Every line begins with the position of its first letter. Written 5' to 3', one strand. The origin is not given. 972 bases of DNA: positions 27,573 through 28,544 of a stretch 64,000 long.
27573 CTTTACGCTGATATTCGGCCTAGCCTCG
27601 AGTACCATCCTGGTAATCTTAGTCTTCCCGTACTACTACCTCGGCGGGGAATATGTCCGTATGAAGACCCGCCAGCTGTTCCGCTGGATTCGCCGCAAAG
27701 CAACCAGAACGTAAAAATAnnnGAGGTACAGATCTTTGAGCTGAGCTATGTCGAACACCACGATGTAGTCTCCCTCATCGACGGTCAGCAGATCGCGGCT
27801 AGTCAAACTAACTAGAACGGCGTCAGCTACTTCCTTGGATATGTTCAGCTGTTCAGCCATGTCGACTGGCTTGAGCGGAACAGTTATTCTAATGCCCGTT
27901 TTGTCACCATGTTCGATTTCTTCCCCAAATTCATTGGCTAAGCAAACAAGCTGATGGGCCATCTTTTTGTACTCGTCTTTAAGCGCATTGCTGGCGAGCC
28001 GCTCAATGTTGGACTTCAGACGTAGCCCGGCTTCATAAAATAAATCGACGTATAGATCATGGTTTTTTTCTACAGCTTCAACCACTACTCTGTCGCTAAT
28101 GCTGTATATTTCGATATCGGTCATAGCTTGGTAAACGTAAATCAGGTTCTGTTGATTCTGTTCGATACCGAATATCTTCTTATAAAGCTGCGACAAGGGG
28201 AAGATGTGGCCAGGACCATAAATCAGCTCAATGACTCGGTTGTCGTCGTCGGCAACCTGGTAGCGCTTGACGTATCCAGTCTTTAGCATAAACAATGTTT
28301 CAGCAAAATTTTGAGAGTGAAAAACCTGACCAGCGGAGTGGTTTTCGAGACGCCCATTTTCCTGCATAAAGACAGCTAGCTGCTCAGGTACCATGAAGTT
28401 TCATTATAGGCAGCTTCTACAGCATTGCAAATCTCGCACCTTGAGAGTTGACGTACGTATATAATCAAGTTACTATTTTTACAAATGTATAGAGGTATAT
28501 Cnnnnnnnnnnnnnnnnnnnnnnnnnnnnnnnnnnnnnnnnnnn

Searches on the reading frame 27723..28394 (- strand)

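Call 21: search_protein_families(library=pfam, proteins=[window:27723-28394:-], max_evalue=0.001)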
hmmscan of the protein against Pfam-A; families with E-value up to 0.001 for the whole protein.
window:27723-28394:- (224 aa): 2 families
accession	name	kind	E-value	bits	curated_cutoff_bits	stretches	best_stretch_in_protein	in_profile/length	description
PF13545.12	HTH_Crp_2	-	1.4e-05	25.4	27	1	144-222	2-70/70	Crp-like helix-turn-helix domain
PF00027.35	cNMP_binding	-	0.0008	19.8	27.5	0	24-110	10-88/89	Cyclic nucleotide-binding domain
